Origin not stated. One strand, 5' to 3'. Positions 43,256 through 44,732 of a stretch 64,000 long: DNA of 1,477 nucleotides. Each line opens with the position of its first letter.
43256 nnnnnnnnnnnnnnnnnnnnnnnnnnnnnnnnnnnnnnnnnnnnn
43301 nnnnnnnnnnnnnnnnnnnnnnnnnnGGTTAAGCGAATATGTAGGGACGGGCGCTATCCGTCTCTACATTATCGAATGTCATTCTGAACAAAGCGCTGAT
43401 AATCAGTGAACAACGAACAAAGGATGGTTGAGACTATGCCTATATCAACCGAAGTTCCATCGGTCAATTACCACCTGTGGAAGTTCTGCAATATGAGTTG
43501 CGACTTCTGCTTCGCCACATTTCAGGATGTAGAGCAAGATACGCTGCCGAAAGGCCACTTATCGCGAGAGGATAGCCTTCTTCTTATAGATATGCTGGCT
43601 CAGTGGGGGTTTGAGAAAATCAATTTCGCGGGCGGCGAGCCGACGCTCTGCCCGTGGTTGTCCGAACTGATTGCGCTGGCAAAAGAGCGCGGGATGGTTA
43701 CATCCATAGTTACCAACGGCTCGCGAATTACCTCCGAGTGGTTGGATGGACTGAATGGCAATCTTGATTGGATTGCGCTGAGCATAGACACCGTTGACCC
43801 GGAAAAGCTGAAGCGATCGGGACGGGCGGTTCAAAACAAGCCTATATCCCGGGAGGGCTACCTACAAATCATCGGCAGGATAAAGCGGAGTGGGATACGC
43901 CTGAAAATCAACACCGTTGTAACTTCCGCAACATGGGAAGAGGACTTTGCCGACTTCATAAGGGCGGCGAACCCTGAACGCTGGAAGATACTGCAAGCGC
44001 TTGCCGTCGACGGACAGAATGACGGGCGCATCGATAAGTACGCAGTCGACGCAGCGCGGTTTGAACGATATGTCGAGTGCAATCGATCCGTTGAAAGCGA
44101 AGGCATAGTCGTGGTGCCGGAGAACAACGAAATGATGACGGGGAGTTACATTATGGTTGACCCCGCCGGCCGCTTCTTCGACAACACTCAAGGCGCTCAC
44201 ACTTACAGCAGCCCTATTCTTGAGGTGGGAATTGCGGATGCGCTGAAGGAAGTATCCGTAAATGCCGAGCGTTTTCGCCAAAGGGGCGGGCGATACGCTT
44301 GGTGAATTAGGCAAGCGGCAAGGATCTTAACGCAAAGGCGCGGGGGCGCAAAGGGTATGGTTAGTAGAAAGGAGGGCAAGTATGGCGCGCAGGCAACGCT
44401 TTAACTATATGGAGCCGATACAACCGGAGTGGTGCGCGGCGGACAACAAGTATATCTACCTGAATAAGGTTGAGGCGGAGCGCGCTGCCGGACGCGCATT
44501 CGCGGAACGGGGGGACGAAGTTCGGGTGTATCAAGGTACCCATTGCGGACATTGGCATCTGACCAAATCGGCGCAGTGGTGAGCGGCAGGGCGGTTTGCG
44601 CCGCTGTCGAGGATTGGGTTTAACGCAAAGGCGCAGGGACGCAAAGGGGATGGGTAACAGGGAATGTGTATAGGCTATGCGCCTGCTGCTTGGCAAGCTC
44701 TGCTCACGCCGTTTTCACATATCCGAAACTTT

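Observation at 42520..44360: Prokaryotic viperin in an AT-rich cassette, driven with an upstream RHH-domain protein from a near-consensus promoter with operator-like repeats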

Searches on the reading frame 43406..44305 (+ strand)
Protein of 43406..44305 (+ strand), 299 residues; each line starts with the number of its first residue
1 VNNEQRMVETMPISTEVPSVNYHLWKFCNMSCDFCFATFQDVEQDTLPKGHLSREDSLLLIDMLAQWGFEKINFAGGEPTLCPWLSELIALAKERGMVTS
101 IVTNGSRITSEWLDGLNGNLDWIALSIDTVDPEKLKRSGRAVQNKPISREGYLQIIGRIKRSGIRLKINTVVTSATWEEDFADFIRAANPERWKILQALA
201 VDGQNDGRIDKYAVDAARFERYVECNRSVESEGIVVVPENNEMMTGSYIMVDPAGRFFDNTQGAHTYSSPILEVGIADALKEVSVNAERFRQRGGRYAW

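Call 4: search_protein_families(library=pfam, proteins=[window:43406-44305:+], max_evalue=0.1)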
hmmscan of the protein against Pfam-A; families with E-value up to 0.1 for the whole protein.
window:43406-44305:+ (299 aa): 2 families
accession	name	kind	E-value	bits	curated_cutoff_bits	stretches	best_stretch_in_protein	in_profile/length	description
PF04055.27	Radical_SAM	-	8.7e-22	78.5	29.5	1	25-185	4-163/166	Radical SAM superfamily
PF13353.11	Fer4_12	-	0.005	17.6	22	1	26-97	13-82/137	4Fe-4S single cluster domain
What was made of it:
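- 43436..44305 (+): Prokaryotic viperin (pVip), 289 aa, radical-SAM motif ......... Call 4: Radical_SAM E 8.7e-22.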

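Call 5: search_protein_families(library=padloc, proteins=[window:43406-44305:+], max_evalue=0.1)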
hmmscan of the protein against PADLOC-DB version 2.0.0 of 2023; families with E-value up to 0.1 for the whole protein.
window:43406-44305:+ (299 aa): 3 families
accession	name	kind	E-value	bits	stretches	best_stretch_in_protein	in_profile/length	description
PDLC02905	pVip-kinase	-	4.6e-104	347.3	1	15-299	179-460/474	Viperin-kinase fusion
PDLC02903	pVip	-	5.3e-89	296.1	1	19-293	1-256/257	Viperins not associated with kinases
PDLC02904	pVip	-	2.6e-81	271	1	19-294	4-262/262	Viperins associated with kinases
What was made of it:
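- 43436..44305 (+): Call 5: PADLOC pVip models, E 5e-89 to 5e-104.
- On Prokaryotic viperin (pVip): PADLOC PDLC02903/02904/02905 score E 5e-89 to 5e-104 (call 5).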

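Call 6: search_protein_families(library=ncbifam, proteins=[window:43406-44305:+], max_evalue=0.1)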
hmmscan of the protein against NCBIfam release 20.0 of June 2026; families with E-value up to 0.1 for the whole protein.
window:43406-44305:+ (299 aa): 65 families (the best 25 are shown)
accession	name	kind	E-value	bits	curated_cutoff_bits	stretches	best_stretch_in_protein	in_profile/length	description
NF038283.1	viperin_w_prok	equivalog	5.2e-93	311.3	180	1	19-294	3-280/281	viperin family antiviral radical SAM protein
TIGR04278.1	viperin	exception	1.1e-46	159.4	450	1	8-299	49-338/347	antiviral radical SAM protein viperin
TIGR02666.1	moaA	equivalog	1.4e-19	70.2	284.05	1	28-195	20-187/336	GTP 3',8-cyclase MoaA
TIGR02668.1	moaA_archaeal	equivalog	1.5e-19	70.2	325.25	1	16-224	8-211/303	GTP 3',8-cyclase MoaA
NF045574.1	sacti_mat_StsB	exception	2.7e-16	59.5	625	1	15-192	93-263/466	StsB family radical SAM/SPASM domain sactipeptide maturase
TIGR04347.1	pseudo_SAM_Halo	equivalog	4.5e-16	59.1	525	1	16-132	36-149/390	TIGR04347 family pseudo-SAM/SPASM protein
TIGR04055.1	rSAM_NirJ2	equivalog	2e-15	57.2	500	1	26-179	8-151/326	putative heme d1 biosynthesis radical SAM protein NirJ2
TIGR04546.1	rSAM_ahbC_deAc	equivalog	2.3e-15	56.3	650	1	18-167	39-180/390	12,18-didecarboxysiroheme deacetylase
NF001199.0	PRK00164.2-1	equivalog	4.3e-15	55.7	231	1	17-224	11-214/308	GTP 3',8-cyclase MoaA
TIGR04545.1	rSAM_ahbD_hemeb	equivalog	2.7e-13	50.1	500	1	22-186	4-163/339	heme b synthase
TIGR04054.1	rSAM_NirJ1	equivalog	4.7e-13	48.5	650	1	14-172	32-186/387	putative heme d1 biosynthesis radical SAM protein NirJ1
TIGR04051.1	rSAM_NirJ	equivalog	1.1e-12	47.6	515.45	1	18-177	2-153/354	heme d1 biosynthesis radical SAM protein NirJ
TIGR04317.1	W_rSAM_matur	equivalog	2.5e-11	43.3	380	1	27-145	13-128/349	tungsten cofactor oxidoreductase radical SAM maturase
TIGR02109.1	PQQ_syn_pqqE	equivalog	4.9e-11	42.2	381.35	1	26-173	15-155/358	pyrroloquinoline quinone biosynthesis protein PqqE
TIGR04053.2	TIGR04053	equivalog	1.9e-10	40.6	395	1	24-196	14-184/366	TIGR04053 family radical SAM/SPASM domain-containing protein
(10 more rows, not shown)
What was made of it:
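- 43436..44305 (+): Call 6: NF038283 311 bits against a cutoff of 180.
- On Prokaryotic viperin (pVip): NF038283 scores 311.3 bits against a cutoff of 180, over residues 19-294 (call 6).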

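Call 29: find_homologous_proteins(query=window:43436-44302:+, max_evalue=1e-20)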
Query window:43436-44302:+ (289 aa): 3958 proteins with E <= 1e-20 among 5164 candidates; the best 120 are listed.
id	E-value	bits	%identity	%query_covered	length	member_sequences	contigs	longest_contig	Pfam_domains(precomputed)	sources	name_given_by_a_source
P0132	3.7e-185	632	96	100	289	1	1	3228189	PF04055.28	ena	-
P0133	3.3e-182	622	95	100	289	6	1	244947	PF04055.28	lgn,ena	-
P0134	1.2e-181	620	94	100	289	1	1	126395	PF04055.28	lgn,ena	-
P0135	2.1e-180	616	93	100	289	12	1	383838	PF04055.28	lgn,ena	-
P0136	5.4e-180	615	94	100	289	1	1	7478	PF04055.28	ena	-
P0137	1.9e-178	610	92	100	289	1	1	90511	PF04055.28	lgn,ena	-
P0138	1.8e-177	607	92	100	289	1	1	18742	PF04055.28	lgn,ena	-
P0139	3.8e-177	606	92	100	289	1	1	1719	PF04055.28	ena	-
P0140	3.5e-176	602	92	100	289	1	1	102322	PF04055.28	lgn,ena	-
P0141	3.6e-176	602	92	100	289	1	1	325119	PF04055.28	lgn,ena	-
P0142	1.8e-175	600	91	100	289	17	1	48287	PF04055.28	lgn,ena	-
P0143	7.1e-174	595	90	100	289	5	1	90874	PF04055.28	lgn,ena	-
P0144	1.8e-171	587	89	100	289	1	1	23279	PF04055.28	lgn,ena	-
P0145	4.1e-169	579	88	100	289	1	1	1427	PF04055.28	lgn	-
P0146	2.2e-168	577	87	100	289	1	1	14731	PF04055.28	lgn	-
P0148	6.4e-133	460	69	99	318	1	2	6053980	PF04055.28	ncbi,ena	-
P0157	2.1e-129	449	66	100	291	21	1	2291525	PF04055.28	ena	-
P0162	1.5e-128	446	70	99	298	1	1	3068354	PF04055.28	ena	-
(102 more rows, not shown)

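Call 37: find_related_loci(query=A5, collection=metagenome_contigs, flank=4000)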
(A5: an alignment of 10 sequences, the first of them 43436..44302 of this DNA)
Query A5 (289 aa) in metagenome_contigs; peptide patterns used: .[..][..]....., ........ (x = any residue, [..] = any of these).
600 stretches matched a pattern (row limit reached: there are more); 436 encode a relative of the query (tblastn E <= 1e-3); the best 80 are kept; 80 distinct loci.
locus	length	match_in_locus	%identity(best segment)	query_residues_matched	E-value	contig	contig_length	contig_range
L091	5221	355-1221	68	3-289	5e-130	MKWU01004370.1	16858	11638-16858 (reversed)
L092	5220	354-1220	66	3-289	4e-129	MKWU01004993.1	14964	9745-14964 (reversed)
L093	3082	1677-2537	61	3-289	2e-120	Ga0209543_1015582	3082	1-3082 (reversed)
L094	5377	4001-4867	61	1-289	1e-116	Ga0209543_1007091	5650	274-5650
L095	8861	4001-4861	60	1-287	1e-116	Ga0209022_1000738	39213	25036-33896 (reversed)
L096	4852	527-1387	61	3-289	2e-117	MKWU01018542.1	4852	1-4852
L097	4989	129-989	54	3-289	8e-112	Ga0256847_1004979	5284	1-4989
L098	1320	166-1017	54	6-289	3e-118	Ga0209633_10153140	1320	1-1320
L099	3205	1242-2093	54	6-289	5e-110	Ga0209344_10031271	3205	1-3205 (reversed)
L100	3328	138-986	53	7-289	2e-109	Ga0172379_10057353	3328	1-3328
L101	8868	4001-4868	62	1-289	5e-105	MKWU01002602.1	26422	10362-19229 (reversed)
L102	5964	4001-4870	54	4-289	3e-104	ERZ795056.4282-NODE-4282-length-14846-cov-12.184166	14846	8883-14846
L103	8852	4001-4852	52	6-289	2e-104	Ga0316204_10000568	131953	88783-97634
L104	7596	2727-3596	54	4-289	3e-104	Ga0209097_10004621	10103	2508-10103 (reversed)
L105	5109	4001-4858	52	8-289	3e-103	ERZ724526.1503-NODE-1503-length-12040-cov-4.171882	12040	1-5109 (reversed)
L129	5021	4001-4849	51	7-289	8e-99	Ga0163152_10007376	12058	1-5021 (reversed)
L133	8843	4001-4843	49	6-289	2e-98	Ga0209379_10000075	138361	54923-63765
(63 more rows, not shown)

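Call 46: search_protein_families(library=phrogs, proteins=[window:43436-44305:+], max_evalue=0.1)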
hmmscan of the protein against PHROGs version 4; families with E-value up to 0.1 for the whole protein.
window:43436-44305:+ (289 aa): 6 families
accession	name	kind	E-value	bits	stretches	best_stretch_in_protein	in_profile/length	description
phrog_1802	-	other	1.9e-12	47.9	1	11-170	47-215/556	radical SAM domain-containing protein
phrog_21308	-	other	6.9e-07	28.7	1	10-103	415-509/735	radical SAM domain-containing protein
phrog_13987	-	other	6.7e-06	26.6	1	12-99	19-105/274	radical SAM domain-containing protein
phrog_2076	-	moron, auxiliary metabolic gene and host takeover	7.8e-05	23.3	1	18-108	41-131/247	QueE-like radical SAM domain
phrog_16999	-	other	0.00098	19.8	1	9-96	12-94/288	Fe-S oxidoreductase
phrog_27668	-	unknown function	0.0013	19.1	1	17-124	15-122/335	-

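Call 60: find_encoding_contigs(protein=P0162, flank=5000, max_places=2)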
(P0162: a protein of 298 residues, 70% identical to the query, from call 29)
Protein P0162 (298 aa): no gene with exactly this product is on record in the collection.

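Call 61: find_encoding_contigs(protein=P0157, flank=5000, max_places=2)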
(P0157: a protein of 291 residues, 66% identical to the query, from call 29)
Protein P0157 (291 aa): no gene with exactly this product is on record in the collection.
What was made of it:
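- Tried and rejected: Two look-ups for 66-70%-identical pVips returned nothing (calls 60, 61).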

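Call 62: find_encoding_contigs(protein=P0148, flank=5000, max_places=2)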
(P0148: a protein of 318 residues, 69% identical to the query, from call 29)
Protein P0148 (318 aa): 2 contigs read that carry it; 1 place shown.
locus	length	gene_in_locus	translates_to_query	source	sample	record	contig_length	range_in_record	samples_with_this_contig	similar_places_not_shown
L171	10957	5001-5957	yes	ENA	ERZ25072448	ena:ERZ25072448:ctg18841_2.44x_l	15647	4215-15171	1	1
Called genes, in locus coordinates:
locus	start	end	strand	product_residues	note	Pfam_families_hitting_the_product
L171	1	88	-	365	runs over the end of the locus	PF00005:ABC_tran, PF13304:AAA_21 (faint)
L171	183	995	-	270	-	PF03781:FGE-sulfatase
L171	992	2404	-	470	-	PF12390:Se-cys_synth_N, PF03841:SelA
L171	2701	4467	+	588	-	-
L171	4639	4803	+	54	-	-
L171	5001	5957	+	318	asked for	PF04055:Radical_SAM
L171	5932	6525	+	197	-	PF02223:Thymidylate_kin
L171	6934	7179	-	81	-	-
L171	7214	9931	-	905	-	PF13435:Cytochrome_C554 (faint), PF07719:TPR_2 (faint), PF13181:TPR_8 (faint), PF22113:Mtrc-MtrF_II-IV_dom (weak), PF23914:TPR_CcmH_CycH (weak), PF13424:TPR_12, PF13428:TPR_14 (weak), PF13432:TPR_16 (weak), +5 more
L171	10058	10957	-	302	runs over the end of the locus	-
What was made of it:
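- Closest known: Prokaryotic viperins. Different: No adjacent nucleotide kinase, unlike its nearest outgroup (call 62) and the 'pVip-kinase' models that it scores best against (call 5).
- Call 62 shows a thymidylate-kinase neighbour of the 69%-identical outgroup.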

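Call 72: search_solved_structures(query=window:43436-44305:+, max_evalue=1e-10, show_alignments=1)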
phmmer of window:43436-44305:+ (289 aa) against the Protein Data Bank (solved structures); distinct sequences matched with E-value up to 1e-10: 9.
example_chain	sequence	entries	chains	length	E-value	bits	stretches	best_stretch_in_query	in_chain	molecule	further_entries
9dfu_A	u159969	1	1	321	4.1e-43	150.8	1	9-289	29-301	Radical SAM core domain-containing protein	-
9dfn_A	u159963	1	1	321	7.3e-42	146.7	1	9-289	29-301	Radical SAM core domain-containing protein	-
5vsl_A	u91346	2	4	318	2.1e-40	141.9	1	7-289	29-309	Radical S-adenosyl methionine domain-containing protein 2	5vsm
6q2p_A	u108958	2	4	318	2.5e-40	141.7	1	7-289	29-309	Radical S-adenosyl methionine domain-containing protein 2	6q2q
7n7h_A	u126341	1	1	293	2.2e-39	138.6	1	8-289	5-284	VIPERIN-LIKE ENZYME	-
9dfw_A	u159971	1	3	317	9.2e-39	136.5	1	8-289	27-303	Radical SAM core domain-containing protein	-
6b4c_A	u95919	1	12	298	1.6e-37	132.5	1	7-289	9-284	Viperin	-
9dgw_A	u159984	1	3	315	2.1e-37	132.1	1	8-289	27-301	Radical SAM core domain-containing protein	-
7n7i_A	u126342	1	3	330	2.3e-37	131.9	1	7-289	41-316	Viperin-like enzyme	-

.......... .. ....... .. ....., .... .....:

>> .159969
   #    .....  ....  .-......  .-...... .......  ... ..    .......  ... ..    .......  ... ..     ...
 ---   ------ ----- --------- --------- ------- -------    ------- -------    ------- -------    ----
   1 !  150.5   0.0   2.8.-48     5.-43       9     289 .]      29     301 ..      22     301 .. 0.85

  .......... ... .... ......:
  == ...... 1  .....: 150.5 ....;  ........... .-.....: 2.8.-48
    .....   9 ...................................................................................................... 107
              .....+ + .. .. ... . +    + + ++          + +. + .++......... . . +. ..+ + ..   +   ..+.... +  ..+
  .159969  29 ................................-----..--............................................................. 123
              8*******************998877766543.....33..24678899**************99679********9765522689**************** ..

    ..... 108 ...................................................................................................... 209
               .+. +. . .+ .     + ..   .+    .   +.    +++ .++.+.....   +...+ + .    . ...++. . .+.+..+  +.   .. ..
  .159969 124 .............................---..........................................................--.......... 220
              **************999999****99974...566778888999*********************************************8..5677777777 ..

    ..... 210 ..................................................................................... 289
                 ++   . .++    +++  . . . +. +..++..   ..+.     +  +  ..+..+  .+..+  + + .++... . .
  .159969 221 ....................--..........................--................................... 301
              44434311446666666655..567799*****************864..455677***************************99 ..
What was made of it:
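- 43436..44305 (+): Call 72: full-length similarity to solved viperins.
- On Prokaryotic viperin (pVip): Alignment to solved viperins covers residues 7-289 (call 72).
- Closest known: Prokaryotic viperins. Same: 32-43-bit-per-100-aa-level similarity to solved viperin structures over residues 7-289 (calls 5, 6, 72).
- pVip identity: calls 4, 5, 6, 72.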

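Call 86: search_protein_families(library=pfam, proteins=[L103:3137-3892:+, L102:2342-3904:+, L129:1709-3928:+, L133:1259-3865:+, L096:1371-3062:+, L093:869-1258:+], max_evalue=0.001)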
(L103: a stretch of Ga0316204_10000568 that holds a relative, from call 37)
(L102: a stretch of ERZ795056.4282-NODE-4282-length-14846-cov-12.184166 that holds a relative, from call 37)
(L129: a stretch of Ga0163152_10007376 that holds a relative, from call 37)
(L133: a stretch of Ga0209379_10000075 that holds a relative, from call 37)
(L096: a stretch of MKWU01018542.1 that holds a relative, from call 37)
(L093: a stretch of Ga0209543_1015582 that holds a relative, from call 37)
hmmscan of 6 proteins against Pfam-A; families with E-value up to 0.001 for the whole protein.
L103:3137-3892:+ (251 aa): 0 families

L102:2342-3904:+ (520 aa): 0 families

L129:1709-3928:+ (739 aa): 0 families

L133:1259-3865:+ (868 aa): 7 families
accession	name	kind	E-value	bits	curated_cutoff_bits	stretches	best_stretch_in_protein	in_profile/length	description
PF13181.12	TPR_8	-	1.7e-11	43.7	25.7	1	806-837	2-33/34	Tetratricopeptide repeat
PF13414.12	TPR_11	-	1.9e-11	43.9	26.8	1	778-818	1-41/42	TPR repeat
PF07719.23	TPR_2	-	7.8e-11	41.7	27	1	806-838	2-34/34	Tetratricopeptide repeat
PF00515.34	TPR_1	-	5e-10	39.2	27.8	0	805-838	1-34/34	Tetratricopeptide repeat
PF13431.12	TPR_17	-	8.1e-09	35.5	24.4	1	793-821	1-29/34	Tetratricopeptide repeat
PF25063.1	ARM_TT21_C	-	5.1e-05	23.7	35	1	748-837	106-196/209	Tetratricopeptide repeat protein 21 C-terminal ARM domain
PF14559.12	TPR_19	-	0.00056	20.6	25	0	785-840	5-60/68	Tetratricopeptide repeat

L096:1371-3062:+ (563 aa): 4 families
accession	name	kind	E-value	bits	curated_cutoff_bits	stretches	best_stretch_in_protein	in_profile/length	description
PF13414.12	TPR_11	-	3.5e-05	23.8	26.8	0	380-413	4-37/42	TPR repeat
PF07719.23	TPR_2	-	6e-05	23.3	27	0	482-510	3-31/34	Tetratricopeptide repeat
PF00515.34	TPR_1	-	0.00012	22.2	27.8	0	484-510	5-31/34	Tetratricopeptide repeat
PF13432.12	TPR_16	-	0.00043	21.1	32.7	0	374-412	1-39/65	Tetratricopeptide repeat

L093:869-1258:+ (129 aa): 0 families

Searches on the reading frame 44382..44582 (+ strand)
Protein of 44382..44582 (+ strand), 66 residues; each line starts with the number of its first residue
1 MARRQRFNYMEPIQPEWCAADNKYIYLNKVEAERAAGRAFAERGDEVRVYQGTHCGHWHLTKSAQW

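Call 4: search_protein_families(library=pfam, proteins=[window:44382-44582:+], max_evalue=0.1)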
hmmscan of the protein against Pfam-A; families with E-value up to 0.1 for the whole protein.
window:44382-44582:+ (66 aa): 0 families

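Call 5: search_protein_families(library=padloc, proteins=[window:44382-44582:+], max_evalue=0.1)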
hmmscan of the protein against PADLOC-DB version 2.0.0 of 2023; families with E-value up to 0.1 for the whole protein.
window:44382-44582:+ (66 aa): 1 family
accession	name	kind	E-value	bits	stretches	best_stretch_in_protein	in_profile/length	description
PDLC01730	typeIV_DinG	-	0.023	11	1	3-35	556-587/802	Csf4_1_IVA1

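Call 6: search_protein_families(library=ncbifam, proteins=[window:44382-44582:+], max_evalue=0.1)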
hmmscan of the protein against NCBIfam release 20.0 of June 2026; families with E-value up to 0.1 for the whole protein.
window:44382-44582:+ (66 aa): 1 family
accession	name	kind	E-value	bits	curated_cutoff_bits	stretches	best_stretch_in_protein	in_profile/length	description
NF011088.0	PRK14511.1-6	equivalog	0.097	10.6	1877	0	4-52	686-734/1009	malto-oligosyltrehalose synthase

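Call 46: search_protein_families(library=phrogs, proteins=[window:44382-44582:+], max_evalue=0.1)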
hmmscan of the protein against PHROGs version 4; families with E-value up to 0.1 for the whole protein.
window:44382-44582:+ (66 aa): 2 families
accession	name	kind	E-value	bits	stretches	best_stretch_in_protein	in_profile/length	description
phrog_15216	-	unknown function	1.6e-06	29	1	18-64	15-62/78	-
phrog_3424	-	unknown function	8e-05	23.8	1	14-63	5-64/95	-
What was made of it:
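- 44382..44582 (+): orf66, a conserved 66-aa Cys/His protein (…CGHWHLT…) of the accessory cassette. Call 46: phrog_15216 E 1.6e-6 and phrog_3424 E 8e-5.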

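Call 88: find_related_loci(query=window:44382-44579:+, collection=viral_contigs, flank=4000)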
Query window:44382-44579:+ (66 aa) in viral_contigs; peptide patterns used: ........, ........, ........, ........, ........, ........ (x = any residue, [..] = any of these).
33 stretches matched a pattern; 1 encode a relative of the query (tblastn E <= 1e-3); 1 distinct loci.
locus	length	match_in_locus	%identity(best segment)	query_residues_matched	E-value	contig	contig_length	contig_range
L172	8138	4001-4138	41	18-63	3e-7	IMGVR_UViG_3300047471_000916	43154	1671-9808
